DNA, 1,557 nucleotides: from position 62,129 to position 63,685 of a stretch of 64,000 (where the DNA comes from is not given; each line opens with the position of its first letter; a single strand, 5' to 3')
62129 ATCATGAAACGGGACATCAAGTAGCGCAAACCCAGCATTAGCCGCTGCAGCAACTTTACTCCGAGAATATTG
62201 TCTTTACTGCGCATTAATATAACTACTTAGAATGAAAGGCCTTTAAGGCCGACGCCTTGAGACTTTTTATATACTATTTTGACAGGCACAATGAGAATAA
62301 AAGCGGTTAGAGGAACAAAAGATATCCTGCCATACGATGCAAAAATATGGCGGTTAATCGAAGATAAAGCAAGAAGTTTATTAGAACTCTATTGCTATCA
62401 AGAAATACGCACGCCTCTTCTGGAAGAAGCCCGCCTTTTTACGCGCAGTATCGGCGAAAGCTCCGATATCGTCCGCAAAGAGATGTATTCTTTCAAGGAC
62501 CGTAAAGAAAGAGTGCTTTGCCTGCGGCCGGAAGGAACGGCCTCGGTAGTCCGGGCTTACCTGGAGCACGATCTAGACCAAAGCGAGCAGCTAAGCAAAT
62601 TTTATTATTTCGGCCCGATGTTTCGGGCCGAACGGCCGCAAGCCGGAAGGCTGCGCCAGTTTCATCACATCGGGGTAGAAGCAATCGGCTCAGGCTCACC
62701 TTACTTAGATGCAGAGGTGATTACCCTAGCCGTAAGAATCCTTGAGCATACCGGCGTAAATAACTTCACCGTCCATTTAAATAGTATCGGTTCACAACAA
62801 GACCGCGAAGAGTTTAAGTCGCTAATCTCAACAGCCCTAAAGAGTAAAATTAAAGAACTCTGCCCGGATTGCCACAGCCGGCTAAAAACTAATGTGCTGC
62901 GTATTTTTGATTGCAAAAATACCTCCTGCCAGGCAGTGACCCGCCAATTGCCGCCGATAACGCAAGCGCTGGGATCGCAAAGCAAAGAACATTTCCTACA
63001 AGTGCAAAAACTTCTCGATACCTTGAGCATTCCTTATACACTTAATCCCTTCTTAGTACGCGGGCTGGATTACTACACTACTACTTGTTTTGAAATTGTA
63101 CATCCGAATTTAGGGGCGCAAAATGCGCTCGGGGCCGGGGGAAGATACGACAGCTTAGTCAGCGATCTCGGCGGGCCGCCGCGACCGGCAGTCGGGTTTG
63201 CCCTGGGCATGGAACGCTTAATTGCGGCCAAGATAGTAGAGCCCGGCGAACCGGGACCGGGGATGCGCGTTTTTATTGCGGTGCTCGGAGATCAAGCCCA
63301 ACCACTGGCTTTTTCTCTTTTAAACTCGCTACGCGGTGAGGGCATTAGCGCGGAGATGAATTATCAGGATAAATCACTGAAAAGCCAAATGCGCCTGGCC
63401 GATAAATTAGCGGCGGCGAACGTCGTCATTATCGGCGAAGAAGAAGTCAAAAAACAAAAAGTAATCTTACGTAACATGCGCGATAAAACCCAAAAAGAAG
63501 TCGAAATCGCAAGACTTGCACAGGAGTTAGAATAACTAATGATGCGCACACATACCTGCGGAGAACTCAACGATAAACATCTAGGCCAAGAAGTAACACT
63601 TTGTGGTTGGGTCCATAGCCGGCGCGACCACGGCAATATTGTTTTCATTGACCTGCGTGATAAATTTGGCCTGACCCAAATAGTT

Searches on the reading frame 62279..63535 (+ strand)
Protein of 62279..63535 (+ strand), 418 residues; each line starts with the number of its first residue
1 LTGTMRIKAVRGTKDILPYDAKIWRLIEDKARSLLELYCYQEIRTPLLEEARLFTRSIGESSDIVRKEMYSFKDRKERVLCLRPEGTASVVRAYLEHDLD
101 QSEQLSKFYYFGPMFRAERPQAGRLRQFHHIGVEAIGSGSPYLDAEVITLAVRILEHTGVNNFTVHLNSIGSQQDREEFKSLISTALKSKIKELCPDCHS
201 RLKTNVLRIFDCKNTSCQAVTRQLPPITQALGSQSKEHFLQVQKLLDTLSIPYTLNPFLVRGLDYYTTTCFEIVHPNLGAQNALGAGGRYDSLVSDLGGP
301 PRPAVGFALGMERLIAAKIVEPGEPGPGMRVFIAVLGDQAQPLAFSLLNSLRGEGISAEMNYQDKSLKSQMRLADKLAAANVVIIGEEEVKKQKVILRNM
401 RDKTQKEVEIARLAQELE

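Call 22: search_protein_families(library=pfam, proteins=[window:62279-63535:+], max_evalue=0.0001)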
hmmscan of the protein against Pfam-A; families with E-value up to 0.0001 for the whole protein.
window:62279-63535:+ (418 aa): 3 families
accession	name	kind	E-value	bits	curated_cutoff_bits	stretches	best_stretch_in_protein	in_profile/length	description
PF13393.11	tRNA-synt_His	-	2.1e-50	172.2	25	1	12-314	1-308/308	Histidyl-tRNA synthetase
PF00587.30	tRNA-synt_2b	-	4.6e-16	59.8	29.3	1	70-317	1-174/179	tRNA synthetase class II core domain (G, H, P, S and T)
PF03129.25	HGTP_anticodon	-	1.2e-13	51.4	21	1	331-417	2-91/94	Anticodon binding domain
